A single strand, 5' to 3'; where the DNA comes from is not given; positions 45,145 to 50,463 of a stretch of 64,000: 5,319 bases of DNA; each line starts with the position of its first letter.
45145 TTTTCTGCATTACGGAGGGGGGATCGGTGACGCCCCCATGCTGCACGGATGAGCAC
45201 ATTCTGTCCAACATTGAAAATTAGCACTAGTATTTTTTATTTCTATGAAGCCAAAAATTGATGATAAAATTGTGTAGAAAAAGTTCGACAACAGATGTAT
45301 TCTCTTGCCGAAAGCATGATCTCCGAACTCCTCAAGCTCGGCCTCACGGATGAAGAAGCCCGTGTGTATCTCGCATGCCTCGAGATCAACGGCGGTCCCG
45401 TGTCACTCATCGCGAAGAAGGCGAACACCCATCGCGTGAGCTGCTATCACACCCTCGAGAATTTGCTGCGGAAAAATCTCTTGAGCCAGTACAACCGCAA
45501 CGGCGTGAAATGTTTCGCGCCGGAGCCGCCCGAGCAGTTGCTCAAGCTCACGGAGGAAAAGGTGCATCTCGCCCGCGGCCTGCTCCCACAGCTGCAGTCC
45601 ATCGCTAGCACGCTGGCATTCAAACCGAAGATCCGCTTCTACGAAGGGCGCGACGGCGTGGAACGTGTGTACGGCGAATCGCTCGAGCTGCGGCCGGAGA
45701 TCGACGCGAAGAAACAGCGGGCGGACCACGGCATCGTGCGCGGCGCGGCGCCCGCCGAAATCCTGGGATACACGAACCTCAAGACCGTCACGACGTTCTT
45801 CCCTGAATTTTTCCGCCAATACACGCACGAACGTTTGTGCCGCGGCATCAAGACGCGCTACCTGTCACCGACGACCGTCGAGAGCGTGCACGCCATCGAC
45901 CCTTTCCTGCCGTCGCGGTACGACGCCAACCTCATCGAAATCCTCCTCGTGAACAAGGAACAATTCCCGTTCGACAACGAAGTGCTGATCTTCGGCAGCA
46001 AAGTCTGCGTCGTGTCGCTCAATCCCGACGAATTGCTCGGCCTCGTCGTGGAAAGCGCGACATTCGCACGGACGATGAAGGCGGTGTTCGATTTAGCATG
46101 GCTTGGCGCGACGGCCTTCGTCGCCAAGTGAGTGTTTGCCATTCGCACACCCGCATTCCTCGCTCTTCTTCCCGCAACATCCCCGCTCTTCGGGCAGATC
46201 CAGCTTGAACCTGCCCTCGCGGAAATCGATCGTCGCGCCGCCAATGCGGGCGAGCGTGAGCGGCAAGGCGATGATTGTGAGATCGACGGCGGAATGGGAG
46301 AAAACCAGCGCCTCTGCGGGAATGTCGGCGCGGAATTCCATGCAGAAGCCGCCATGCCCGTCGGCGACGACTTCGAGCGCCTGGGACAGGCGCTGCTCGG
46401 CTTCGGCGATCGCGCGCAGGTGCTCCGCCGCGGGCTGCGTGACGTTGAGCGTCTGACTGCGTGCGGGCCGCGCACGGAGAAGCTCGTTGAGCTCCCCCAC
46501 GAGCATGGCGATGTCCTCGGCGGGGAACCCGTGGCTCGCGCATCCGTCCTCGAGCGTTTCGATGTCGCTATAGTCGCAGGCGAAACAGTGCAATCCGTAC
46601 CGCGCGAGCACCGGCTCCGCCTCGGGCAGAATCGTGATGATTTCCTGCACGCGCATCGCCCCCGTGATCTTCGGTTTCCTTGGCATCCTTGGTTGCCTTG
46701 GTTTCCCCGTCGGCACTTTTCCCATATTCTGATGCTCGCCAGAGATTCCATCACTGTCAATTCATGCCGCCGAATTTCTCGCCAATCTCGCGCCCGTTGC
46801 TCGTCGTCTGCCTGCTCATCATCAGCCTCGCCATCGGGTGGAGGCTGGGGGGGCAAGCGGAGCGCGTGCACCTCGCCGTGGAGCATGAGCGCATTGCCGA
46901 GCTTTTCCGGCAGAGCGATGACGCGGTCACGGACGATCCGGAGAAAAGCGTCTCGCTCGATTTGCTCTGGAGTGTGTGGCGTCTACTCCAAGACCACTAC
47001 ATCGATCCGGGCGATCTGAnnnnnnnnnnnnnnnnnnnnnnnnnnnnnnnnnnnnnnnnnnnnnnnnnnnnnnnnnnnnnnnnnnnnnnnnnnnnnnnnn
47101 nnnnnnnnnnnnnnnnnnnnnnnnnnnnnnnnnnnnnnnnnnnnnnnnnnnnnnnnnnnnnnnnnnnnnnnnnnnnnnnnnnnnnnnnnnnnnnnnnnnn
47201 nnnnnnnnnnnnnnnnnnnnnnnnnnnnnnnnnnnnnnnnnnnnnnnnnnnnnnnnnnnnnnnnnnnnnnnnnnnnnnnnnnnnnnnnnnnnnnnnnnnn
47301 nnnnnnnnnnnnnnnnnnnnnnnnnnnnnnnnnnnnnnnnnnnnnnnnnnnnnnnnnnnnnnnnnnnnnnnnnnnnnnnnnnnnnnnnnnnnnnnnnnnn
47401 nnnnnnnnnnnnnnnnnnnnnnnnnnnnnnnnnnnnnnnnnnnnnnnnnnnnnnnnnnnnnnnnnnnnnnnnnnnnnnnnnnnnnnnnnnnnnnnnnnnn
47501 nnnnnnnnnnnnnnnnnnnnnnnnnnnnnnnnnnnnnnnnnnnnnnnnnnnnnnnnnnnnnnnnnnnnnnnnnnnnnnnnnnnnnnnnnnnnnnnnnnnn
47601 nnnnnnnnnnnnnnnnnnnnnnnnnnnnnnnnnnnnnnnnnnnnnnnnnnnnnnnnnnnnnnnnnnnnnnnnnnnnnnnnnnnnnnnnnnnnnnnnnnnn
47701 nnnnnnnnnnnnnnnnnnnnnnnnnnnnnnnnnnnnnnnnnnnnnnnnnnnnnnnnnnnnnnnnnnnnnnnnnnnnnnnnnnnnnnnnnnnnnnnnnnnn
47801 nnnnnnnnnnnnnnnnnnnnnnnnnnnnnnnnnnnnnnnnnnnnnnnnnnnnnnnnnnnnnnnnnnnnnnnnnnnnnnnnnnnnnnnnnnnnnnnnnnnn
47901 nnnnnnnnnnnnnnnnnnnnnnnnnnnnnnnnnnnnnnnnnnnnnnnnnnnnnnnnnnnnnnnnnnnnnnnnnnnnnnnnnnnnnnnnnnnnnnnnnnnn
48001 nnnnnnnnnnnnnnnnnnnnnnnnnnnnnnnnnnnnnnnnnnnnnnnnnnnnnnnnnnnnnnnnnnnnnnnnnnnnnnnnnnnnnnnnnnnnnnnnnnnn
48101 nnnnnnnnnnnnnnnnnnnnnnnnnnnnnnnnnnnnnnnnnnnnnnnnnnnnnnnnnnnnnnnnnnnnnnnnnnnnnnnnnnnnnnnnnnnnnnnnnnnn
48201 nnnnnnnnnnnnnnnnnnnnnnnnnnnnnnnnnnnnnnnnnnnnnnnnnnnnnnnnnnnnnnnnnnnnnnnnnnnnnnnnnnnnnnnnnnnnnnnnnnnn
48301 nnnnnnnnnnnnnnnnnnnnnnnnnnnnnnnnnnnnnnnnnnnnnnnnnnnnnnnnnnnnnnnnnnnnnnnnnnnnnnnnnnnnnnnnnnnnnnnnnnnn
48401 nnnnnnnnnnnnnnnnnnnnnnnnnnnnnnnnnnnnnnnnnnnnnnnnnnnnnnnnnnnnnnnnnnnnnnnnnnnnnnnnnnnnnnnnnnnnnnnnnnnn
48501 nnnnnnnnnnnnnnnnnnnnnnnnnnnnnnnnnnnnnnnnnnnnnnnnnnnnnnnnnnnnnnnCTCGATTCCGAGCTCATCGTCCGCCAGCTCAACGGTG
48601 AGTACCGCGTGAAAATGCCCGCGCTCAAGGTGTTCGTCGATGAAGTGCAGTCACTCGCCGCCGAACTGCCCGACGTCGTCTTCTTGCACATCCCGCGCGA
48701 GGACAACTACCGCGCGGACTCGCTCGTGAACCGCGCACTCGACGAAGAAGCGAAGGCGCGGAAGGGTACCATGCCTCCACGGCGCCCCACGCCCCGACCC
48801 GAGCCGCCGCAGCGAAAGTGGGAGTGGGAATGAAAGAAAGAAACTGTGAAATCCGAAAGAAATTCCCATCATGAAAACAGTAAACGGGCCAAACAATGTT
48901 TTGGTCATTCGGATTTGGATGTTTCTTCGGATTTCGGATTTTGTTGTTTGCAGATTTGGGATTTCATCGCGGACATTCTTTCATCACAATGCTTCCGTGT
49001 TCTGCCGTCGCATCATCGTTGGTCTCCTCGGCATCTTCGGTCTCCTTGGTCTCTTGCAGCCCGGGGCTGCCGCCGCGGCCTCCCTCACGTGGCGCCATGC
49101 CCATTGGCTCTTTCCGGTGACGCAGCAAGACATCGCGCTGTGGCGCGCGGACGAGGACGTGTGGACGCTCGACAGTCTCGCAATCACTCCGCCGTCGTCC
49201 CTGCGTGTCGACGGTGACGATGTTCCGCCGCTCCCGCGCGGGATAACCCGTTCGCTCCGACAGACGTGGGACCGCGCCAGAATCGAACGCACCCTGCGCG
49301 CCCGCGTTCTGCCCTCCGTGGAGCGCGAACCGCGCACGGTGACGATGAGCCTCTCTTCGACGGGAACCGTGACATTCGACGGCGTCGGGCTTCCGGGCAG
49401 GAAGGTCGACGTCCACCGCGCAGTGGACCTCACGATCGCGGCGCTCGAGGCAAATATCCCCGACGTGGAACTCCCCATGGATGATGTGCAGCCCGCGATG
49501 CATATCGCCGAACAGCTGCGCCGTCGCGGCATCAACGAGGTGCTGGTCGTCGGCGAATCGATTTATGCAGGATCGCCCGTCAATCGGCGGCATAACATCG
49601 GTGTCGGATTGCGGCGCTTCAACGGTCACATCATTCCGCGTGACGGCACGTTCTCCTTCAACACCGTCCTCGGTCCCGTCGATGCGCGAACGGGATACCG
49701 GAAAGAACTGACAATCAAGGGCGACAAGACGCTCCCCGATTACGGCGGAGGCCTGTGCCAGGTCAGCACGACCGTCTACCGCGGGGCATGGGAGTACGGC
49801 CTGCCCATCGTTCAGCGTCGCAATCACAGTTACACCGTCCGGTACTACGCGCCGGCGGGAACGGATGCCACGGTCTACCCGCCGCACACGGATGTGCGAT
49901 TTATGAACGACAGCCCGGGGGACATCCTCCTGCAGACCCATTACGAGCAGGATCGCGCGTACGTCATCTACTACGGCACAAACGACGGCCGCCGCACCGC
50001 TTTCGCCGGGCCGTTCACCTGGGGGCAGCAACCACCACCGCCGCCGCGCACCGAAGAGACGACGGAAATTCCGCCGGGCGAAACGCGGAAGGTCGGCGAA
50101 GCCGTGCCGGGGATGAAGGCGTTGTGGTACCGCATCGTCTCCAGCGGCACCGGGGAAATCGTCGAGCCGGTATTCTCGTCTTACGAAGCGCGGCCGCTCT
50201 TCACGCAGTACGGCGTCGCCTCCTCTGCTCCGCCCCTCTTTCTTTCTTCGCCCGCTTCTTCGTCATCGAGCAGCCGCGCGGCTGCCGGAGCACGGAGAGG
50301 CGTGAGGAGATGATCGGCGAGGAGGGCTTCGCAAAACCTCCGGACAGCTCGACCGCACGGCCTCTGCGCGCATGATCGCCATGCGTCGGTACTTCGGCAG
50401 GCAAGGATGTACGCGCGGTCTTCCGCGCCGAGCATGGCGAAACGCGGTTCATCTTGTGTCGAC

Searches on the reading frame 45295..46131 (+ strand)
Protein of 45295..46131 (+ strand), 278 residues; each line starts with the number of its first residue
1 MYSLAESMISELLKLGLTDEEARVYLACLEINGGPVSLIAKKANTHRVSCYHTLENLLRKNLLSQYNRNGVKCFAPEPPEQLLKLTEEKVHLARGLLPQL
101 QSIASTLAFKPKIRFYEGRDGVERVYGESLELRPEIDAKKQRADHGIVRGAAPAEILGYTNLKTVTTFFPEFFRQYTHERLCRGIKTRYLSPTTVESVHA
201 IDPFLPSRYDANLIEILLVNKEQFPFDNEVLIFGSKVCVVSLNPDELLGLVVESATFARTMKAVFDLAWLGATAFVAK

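Call 3: search_protein_families(library=pfam, proteins=[window:45295-46131:+], max_evalue=1)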
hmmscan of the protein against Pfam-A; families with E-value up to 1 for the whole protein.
window:45295-46131:+ (278 aa): 2 families
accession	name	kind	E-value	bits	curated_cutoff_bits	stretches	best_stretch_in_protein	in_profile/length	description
PF01978.25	TrmB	-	8.9e-08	32.3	25.6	1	12-79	1-67/68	Sugar-specific transcriptional regulator TrmB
PF21717.2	DTX3L_a-b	-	0.22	11.9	27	1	109-128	21-40/62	DTX3L, alpha/beta domain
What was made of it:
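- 45295..46131 (+): Divergent TrmB-like HTH regulator (278 aa). Pfam TrmB 8.9e-8 (call 3).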

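Call 4: search_protein_families(library=ncbifam, proteins=[window:45295-46131:+], max_evalue=1)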
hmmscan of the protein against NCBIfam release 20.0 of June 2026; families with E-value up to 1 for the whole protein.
window:45295-46131:+ (278 aa): 1 family
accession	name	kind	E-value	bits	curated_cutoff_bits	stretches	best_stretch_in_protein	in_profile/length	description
NF047390.1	TransRegTrmBL1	equivalog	0.041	12.9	650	1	6-86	4-83/341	HTH-type sugar sensing transcriptional regulator TrmBL1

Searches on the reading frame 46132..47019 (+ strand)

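Call 17: search_protein_families(library=pfam, proteins=[window:46132-47019:+], max_evalue=0.001)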
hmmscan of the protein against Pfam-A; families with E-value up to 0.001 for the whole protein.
window:46132-47019:+ (295 aa): 1 family
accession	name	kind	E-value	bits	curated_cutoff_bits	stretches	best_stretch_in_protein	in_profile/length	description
PF08533.16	Glyco_hydro_42C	-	0.00056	20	21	0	115-148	23-56/58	Beta-galactosidase C-terminal domain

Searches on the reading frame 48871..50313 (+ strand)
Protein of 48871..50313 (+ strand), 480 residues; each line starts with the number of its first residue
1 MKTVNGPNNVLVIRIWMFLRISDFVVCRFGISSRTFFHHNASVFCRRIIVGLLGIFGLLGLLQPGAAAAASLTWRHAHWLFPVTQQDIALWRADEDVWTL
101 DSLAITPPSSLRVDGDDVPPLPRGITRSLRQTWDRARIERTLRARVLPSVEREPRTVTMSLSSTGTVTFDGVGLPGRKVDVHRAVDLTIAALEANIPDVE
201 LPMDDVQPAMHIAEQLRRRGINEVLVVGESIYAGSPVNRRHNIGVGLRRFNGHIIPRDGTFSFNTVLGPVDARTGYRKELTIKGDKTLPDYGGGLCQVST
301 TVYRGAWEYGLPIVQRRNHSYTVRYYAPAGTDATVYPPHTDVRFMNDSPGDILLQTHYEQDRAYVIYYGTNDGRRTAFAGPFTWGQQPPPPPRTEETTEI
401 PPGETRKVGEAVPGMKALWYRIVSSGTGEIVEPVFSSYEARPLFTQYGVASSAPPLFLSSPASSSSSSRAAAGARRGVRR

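Call 17: search_protein_families(library=pfam, proteins=[window:48871-50313:+], max_evalue=0.001)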
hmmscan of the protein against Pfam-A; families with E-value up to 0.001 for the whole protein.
window:48871-50313:+ (480 aa): 1 family
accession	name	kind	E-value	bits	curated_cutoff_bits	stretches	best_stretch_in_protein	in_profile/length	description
PF04294.18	VanW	-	6.3e-37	126.4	27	1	238-365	1-127/130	VanW like protein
